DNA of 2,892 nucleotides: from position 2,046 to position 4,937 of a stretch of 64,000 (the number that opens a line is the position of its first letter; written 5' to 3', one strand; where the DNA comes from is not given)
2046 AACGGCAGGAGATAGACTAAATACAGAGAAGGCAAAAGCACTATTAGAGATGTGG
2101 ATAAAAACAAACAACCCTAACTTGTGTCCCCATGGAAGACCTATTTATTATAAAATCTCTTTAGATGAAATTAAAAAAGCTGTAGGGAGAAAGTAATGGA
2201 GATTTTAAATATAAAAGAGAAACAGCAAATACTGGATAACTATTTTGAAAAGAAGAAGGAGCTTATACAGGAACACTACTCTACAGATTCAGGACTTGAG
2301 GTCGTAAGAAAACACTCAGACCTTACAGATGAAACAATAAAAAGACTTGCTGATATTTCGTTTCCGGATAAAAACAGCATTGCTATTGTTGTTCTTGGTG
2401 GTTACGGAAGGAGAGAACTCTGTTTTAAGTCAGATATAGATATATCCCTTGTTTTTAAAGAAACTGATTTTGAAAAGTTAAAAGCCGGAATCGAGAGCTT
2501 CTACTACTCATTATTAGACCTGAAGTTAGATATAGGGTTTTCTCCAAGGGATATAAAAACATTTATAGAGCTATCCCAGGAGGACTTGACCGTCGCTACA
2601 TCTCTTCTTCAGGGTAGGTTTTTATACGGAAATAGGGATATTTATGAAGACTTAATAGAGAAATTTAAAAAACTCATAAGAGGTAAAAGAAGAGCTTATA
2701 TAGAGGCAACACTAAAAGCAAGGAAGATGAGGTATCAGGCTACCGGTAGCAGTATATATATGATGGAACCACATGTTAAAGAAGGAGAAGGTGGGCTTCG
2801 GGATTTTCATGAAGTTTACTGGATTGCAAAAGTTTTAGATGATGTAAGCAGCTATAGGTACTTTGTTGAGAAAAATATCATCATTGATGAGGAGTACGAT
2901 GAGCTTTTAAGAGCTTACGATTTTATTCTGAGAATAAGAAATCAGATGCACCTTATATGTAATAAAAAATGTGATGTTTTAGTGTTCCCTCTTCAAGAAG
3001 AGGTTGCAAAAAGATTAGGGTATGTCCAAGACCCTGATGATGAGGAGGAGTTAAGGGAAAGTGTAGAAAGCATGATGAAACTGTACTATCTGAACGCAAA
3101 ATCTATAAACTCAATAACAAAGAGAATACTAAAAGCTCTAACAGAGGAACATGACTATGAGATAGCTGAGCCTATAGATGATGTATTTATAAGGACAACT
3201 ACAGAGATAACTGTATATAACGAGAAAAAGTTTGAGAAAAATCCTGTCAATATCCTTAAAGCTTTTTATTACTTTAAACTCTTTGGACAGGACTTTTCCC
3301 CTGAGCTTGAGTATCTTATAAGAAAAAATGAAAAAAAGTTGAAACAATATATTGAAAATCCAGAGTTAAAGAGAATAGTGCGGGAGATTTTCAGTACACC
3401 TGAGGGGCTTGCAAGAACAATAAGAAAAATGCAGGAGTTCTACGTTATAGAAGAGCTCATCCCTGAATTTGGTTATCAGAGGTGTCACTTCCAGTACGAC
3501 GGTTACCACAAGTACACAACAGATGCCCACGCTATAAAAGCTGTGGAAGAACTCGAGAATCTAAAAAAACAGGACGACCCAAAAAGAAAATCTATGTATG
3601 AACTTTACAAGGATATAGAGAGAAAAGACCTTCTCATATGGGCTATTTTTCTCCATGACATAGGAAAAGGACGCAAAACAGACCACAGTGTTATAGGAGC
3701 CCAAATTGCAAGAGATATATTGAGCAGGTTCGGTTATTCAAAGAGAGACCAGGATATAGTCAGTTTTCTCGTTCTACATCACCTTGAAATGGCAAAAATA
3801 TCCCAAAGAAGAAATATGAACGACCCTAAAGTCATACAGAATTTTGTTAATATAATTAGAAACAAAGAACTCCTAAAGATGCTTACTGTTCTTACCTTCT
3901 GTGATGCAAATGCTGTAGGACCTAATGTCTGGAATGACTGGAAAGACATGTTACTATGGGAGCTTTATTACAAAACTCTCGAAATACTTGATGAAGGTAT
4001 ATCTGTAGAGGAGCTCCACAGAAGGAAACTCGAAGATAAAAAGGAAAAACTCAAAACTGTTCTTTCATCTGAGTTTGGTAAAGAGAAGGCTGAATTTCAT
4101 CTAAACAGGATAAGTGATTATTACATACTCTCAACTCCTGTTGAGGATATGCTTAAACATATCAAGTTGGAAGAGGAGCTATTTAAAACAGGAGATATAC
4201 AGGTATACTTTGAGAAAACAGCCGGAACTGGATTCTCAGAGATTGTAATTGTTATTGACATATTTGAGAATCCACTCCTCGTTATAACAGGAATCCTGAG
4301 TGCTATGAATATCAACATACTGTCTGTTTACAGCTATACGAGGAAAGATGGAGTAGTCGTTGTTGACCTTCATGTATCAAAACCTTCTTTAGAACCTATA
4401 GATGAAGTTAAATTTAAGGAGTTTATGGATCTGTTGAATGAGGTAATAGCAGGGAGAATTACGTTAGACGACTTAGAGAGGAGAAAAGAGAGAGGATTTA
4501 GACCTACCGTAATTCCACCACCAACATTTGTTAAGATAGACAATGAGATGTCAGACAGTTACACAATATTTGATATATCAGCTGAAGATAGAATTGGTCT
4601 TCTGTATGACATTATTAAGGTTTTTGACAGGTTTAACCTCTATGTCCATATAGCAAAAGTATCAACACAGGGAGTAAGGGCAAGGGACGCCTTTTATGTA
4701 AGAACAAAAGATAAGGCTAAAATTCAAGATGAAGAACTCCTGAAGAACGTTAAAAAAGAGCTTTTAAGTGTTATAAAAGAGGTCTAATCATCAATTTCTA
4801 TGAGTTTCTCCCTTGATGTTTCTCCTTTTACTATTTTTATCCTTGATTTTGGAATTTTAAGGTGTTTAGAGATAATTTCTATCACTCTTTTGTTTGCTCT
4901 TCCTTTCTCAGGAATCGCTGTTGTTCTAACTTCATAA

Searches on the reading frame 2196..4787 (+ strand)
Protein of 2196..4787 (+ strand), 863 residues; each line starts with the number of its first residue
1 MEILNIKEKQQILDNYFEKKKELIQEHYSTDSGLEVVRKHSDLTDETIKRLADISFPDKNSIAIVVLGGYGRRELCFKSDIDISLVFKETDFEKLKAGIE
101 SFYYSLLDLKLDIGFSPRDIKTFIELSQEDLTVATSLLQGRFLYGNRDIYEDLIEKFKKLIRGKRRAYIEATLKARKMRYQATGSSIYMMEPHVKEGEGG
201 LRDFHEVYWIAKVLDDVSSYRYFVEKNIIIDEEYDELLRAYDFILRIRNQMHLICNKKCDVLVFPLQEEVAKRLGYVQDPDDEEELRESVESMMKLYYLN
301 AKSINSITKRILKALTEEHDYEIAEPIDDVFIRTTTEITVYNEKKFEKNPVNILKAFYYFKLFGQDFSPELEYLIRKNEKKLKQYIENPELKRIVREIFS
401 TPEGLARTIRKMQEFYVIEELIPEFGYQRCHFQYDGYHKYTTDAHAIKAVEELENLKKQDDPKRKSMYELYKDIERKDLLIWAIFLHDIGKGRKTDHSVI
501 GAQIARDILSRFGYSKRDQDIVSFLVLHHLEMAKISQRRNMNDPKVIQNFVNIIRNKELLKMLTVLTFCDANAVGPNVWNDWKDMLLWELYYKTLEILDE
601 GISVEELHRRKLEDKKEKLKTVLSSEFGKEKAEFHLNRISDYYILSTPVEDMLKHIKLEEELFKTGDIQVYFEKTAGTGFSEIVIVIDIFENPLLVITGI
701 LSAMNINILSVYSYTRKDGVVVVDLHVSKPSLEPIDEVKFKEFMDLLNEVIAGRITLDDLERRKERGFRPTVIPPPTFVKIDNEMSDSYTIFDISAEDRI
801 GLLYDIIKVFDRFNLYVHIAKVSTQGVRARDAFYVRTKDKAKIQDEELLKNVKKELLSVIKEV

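Call 64: search_protein_families(library=pfam, proteins=[window:2196-4787:+])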
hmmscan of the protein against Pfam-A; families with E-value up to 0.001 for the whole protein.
window:2196-4787:+ (863 aa): 6 families
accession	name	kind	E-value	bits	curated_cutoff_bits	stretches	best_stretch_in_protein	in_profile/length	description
PF08335.16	GlnD_UR_UTase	-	4.4e-30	105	21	1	169-311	3-140/141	GlnD PII-uridylyltransferase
PF01966.28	HD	-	3.2e-10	40.8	22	1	474-536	21-92/116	HD domain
PF24931.1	ACT_ACR9_3rd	-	7.6e-10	39.2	27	1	779-856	2-84/98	ACR9-like, ACT-like domain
PF01842.31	ACT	-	1.4e-07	31.5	27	0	697-735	17-57/66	ACT domain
PF03445.19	DUF294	-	3.2e-05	24.3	21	1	35-116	19-104/138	Putative nucleotidyltransferase DUF294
PF13291.12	ACT_4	-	3.9e-05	24.7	27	0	696-728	22-55/80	ACT domain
